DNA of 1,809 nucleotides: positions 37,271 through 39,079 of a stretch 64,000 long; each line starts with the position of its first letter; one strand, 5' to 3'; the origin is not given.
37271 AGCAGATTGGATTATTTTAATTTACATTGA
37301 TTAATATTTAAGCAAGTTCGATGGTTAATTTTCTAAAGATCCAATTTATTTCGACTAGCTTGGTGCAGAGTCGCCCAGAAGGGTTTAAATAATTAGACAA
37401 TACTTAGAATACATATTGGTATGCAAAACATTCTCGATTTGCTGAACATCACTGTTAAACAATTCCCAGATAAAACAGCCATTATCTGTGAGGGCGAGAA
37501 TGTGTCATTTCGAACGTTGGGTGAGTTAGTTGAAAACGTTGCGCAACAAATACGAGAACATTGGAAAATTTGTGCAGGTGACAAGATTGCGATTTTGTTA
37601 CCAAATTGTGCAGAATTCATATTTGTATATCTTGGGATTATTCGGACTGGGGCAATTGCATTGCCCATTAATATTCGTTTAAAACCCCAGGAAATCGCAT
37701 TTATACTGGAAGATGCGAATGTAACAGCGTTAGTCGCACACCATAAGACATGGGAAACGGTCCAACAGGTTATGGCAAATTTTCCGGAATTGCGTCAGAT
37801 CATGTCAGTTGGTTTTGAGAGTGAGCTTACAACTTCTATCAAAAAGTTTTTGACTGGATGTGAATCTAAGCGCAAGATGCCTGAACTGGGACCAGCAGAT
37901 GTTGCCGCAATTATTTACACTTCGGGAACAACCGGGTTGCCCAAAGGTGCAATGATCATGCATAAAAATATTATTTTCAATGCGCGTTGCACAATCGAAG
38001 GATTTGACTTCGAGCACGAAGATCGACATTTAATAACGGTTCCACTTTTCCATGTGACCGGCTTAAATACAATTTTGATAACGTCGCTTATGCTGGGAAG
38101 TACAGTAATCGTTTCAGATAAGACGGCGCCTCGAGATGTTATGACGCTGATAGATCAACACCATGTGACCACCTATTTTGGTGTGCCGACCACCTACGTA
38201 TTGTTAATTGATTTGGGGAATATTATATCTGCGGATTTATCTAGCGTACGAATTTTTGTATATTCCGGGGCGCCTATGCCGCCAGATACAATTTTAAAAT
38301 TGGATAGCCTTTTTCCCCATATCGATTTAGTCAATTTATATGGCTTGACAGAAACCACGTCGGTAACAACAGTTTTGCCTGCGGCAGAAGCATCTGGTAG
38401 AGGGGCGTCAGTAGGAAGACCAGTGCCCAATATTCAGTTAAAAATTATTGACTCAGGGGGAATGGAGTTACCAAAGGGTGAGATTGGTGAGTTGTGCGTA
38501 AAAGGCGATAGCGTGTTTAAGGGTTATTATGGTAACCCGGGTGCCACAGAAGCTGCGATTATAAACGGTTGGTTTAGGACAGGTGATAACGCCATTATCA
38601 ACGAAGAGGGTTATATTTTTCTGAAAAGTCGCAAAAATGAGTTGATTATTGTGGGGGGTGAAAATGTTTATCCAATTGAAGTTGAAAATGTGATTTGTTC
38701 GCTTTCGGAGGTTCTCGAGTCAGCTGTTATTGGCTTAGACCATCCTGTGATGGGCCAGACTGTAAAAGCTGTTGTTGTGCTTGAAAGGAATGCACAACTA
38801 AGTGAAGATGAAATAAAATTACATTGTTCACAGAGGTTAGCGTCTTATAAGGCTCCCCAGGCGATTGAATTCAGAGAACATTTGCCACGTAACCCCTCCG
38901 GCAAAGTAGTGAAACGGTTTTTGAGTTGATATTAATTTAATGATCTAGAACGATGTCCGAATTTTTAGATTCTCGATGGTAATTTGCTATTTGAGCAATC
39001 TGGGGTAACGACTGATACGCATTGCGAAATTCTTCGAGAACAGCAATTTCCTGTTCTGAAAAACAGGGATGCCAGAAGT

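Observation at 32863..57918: Orphan lipid-type PKS locus bracketed by, and co-transcribed with, two TolB-like/TPR signalling proteins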

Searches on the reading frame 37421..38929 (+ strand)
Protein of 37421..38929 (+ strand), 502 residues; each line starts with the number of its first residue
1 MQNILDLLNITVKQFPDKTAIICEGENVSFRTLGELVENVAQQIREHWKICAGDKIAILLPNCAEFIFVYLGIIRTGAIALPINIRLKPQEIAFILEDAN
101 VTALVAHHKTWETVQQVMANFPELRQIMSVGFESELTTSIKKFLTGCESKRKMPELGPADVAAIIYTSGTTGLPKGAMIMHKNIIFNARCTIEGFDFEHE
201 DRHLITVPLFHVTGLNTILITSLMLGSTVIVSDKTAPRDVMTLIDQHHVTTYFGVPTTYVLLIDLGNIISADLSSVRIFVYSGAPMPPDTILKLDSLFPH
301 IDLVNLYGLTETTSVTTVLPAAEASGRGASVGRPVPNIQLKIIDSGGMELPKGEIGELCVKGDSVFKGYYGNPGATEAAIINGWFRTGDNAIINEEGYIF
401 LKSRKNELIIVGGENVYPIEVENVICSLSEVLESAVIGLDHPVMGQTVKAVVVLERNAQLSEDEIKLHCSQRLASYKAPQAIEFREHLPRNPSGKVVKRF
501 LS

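Call 3: search_protein_families(library=pfam, proteins=[window:37421-38929:+], max_evalue=0.01)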
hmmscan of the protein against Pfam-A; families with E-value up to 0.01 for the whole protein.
window:37421-38929:+ (502 aa): 2 families
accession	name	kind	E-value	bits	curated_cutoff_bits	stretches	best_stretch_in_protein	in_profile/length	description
PF00501.34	AMP-binding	-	7.5e-93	311.8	29.9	1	11-370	4-384/384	AMP-binding enzyme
PF13193.12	AMP-binding_C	-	1.3e-17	64.9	24.5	1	420-495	1-76/76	AMP-binding enzyme C-terminal domain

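Call 9: search_protein_families(library=ncbifam, proteins=[window:37421-38929:+], max_evalue=0.001)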
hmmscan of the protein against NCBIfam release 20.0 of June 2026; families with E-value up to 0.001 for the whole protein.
window:37421-38929:+ (502 aa): 108 families (the best 25 are shown)
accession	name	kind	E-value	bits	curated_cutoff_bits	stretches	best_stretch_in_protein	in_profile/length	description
NF004837.0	PRK06187.1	subfamily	1.6e-141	472.2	476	1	2-501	8-518/531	long-chain-fatty-acid--CoA ligase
NF006182.0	PRK08316.1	subfamily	8.3e-125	417.2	663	1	3-501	12-513/523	fatty acyl-CoA synthetase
NF005307.0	PRK06839.1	equivalog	2.8e-116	389.1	748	1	13-501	13-489/496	o-succinylbenzoate--CoA ligase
NF005702.0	PRK07514.1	subfamily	7.4e-104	347.9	558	1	3-501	4-496/506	malonyl-CoA synthase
NF052269.1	Staph_lig_FadD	equivalog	9.6e-103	344.2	650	1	16-499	14-487/499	long-chain-fatty-acid--CoA ligase FadD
NF006181.0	PRK08314.1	subfamily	5.7e-100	335.2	705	2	152-501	197-550/563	long-chain-fatty-acid--CoA ligase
NF005801.1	PRK07656.1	equivalog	2.1e-97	326.8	657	1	5-501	4-499/500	FadD3 family acyl-CoA ligase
NF052580.1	Str24CoAsynCasG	equivalog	1.1e-96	324.4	750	1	6-499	45-544/548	steroid-24-oyl-CoA synthetase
NF002966.0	PRK03640.1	equivalog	1.6e-94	317.2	556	1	7-501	7-476/483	o-succinylbenzoate--CoA ligase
NF005676.0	PRK07470.1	equivalog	4.5e-94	316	774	1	3-500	21-524/544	acyl-CoA synthetase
NF004114.0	PRK05605.1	equivalog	8.4e-94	314.9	766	2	148-499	210-563/575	long-chain-fatty-acid--CoA ligase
NF004797.0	PRK06145.1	equivalog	1e-93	314.4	850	1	3-501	3-491/499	acyl-CoA synthetase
NF009233.0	PRK12583.1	subfamily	1.2e-92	311.1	832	1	2-499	18-544/558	fatty acid CoA ligase family protein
NF006523.0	PRK08974.1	equivalog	6.4e-89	298.6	884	2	146-501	193-549/561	long-chain-fatty-acid--CoA ligase FadD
NF005857.1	PRK07786.1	exception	7.4e-89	298.6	733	1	13-499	20-506/513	fatty-acid--CoA ligase FadD5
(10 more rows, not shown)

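Call 10: find_encoding_contigs(protein=window:37421-38929:+, flank=2000, max_places=4)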
Protein window:37421-38929:+ (502 aa): no gene with exactly this product is on record in the collection.

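Call 50: find_homologous_proteins(query=window:37421-38929:+, max_evalue=1e-60)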
Query window:37421-38929:+ (502 aa): 3989 proteins with E <= 1e-60 among 8000 candidates; the best 120 are listed.
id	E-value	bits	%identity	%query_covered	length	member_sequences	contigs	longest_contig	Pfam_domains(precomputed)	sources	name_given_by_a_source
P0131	0.0e+0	1126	100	100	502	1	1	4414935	PF00501.35,PF13193.13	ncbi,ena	-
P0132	1.3e-211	721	65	100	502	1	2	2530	PF00501.35,PF13193.13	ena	-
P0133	3.9e-211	720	63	100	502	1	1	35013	PF00501.35,PF13193.13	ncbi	-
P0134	4.8e-211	720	65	100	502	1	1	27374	PF00501.35,PF13193.13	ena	-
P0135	1.1e-203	695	62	100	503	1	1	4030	PF00501.35,PF13193.13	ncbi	-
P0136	1.4e-203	695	60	100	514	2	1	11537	PF00501.35,PF13193.13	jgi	-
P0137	4.2e-203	693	61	100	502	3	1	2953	PF00501.35,PF13193.13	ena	-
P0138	6.7e-203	693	60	100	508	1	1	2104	PF00501.35,PF13193.13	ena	-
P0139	1.4e-198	678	59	100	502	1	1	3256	PF00501.35,PF13193.13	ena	-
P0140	3.4e-198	677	60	100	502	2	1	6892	PF00501.35,PF13193.13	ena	-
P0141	1.6e-196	672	60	100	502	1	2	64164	PF00501.35,PF13193.13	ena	-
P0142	1.4e-191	655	57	100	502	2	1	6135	PF00501.35,PF13193.13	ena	-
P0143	7.8e-185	633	63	88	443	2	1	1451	PF00501.35,PF13193.13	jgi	-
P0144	8.9e-182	623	55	100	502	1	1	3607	PF00501.35,PF13193.13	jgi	-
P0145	3.9e-178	611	54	100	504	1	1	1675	PF00501.35,PF13193.13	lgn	-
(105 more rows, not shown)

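Call 51: find_encoding_contigs(protein=P0134, flank=10000, max_places=1)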
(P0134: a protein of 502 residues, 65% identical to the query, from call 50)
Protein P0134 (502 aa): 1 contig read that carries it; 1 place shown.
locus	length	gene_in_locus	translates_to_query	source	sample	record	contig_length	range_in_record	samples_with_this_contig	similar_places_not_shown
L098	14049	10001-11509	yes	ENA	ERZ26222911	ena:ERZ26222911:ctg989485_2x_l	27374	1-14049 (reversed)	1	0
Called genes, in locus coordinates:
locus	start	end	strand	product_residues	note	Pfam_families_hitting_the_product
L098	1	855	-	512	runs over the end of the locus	PF07364:DUF1485, PF07171:MlrC_C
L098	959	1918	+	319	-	PF24827:AstE_AspA_cat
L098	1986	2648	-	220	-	PF08241:Methyltransf_11 (faint), PF13649:Methyltransf_25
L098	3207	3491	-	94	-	-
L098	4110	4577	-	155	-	PF04073:tRNA_edit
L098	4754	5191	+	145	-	PF10116:Host_attach, PF18856:baeRF_family12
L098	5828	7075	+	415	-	PF00872:Transposase_mut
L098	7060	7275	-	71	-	-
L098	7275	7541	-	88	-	-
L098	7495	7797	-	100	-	-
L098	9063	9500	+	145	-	-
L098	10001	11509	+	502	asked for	PF00501:AMP-binding, PF13193:AMP-binding_C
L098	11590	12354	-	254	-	PF00975:Thioesterase, PF12697:Abhydrolase_6 (weak)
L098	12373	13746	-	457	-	PF08240:ADH_N, PF00107:ADH_zinc_N, PF13602:ADH_zinc_N_2, PF00550:PP-binding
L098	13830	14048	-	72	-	?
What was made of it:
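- L098 lacks MaoC, 4HBT, 2OG and the cyclase upstream of the ligase (call 51).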

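Call 52: find_encoding_contigs(protein=P0133, flank=10000, max_places=1)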
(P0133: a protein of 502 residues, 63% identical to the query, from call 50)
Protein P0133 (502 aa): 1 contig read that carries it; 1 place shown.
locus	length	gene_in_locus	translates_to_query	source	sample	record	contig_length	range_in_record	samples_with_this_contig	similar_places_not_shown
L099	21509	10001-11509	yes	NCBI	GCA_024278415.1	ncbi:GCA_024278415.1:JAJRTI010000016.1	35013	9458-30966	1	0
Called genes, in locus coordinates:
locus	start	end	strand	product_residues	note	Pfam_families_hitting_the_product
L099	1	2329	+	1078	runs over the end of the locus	PF25596:CPSase_L_D1, PF02786:CPSase_L_D2, PF07478:Dala_Dala_lig_C (weak), PF02787:CPSase_L_D3, PF25596:CPSase_L_D1, PF02222:ATP-grasp (weak), PF02786:CPSase_L_D2, PF02142:MGS, +4 more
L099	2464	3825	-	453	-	PF07690:MFS_1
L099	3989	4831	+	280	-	PF02522:Antibiotic_NAT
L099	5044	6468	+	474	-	PF02881:SRP54_N, PF00448:SRP54, PF13401:AAA_22 (weak), PF13604:AAA_30 (faint), PF02978:SRP_SPB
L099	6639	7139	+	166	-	PF00886:Ribosomal_S16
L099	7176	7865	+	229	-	PF01746:tRNA_m1G_MT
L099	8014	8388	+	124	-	PF01245:Ribosomal_L19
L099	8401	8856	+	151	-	PF08378:NERD (weak), PF02021:UPF0102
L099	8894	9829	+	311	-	PF01073:3Beta_HSD, PF01370:Epimerase, PF02719:Polysacc_synt_2, PF04321:RmlD_sub_bind, PF05368:NmrA (weak), PF13460:NAD_binding_10, PF16363:GDP_Man_Dehyd, PF07993:NAD_binding_4 (weak)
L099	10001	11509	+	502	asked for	PF00501:AMP-binding, PF13193:AMP-binding_C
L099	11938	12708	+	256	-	PF01255:Prenyltransf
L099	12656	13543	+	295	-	PF01148:CTP_transf_1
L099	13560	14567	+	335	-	PF01695:IstB_IS21 (weak), PF02562:PhoH, PF13604:AAA_30, PF13245:AAA_19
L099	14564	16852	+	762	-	PF07697:7TMR-HDED, PF07698:7TM-7TMR_HD, PF01966:HD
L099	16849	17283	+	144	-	PF02130:YbeY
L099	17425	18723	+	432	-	PF01595:CNNM, PF00571:CBS, PF03471:CorC_HlyC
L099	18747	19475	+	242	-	PF11967:RecO_N, PF02565:RecO_C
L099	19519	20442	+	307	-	PF13371:TPR_9 (faint), PF13174:TPR_6 (faint), PF13428:TPR_14 (faint), PF13432:TPR_16 (weak), PF13525:YfiO, PF14559:TPR_19 (faint), PF07719:TPR_2 (faint), PF13525:YfiO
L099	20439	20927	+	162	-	PF04390:LptE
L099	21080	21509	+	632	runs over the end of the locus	PF06068:TIP49 (weak), PF00004:AAA, PF07728:AAA_5 (faint), PF17862:AAA_lid_3, PF01434:Peptidase_M41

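Call 53: find_encoding_contigs(protein=P0141, flank=10000, max_places=1)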
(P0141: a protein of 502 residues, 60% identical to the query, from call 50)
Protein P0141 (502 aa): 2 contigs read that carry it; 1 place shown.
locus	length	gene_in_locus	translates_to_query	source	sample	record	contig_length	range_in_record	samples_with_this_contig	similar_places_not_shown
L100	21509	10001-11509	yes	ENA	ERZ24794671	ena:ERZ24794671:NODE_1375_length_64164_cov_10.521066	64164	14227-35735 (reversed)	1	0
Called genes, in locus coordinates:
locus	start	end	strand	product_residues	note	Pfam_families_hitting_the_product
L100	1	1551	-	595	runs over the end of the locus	PF02018:CBM_4_9 (faint)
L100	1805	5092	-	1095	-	PF06452:CBM9_1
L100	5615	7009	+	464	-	PF02881:SRP54_N, PF00448:SRP54, PF13401:AAA_22 (weak), PF01656:CbiA, PF02978:SRP_SPB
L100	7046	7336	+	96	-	PF00886:Ribosomal_S16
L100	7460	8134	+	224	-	PF01746:tRNA_m1G_MT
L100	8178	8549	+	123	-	PF01245:Ribosomal_L19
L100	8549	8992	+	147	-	PF08378:NERD (faint), PF02021:UPF0102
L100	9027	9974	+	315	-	PF01073:3Beta_HSD, PF01370:Epimerase, PF02719:Polysacc_synt_2, PF04321:RmlD_sub_bind, PF05368:NmrA (weak), PF13460:NAD_binding_10, PF16363:GDP_Man_Dehyd, PF07993:NAD_binding_4 (weak)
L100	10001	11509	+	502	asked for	PF00501:AMP-binding, PF13193:AMP-binding_C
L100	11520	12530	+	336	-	PF01408:GFO_IDH_MocA, PF02894:GFO_IDH_MocA_C, PF22725:GFO_IDH_MocA_C3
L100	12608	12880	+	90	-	-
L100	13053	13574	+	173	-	-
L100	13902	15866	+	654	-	PF13240:Zn_Ribbon_1 (weak), PF08239:SH3_3 (faint)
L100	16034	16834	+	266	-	PF03807:F420_oxidored, PF14748:P5CR_dimer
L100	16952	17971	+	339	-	PF01244:Peptidase_M19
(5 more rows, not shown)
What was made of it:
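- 37421..38929 (+): Acyl-CoA-ligase-type adenylating enzyme (FACL-like, 502 aa), convergent on the PKS string. 60-63 % homologues sit in housekeeping contexts (calls 52, 53).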
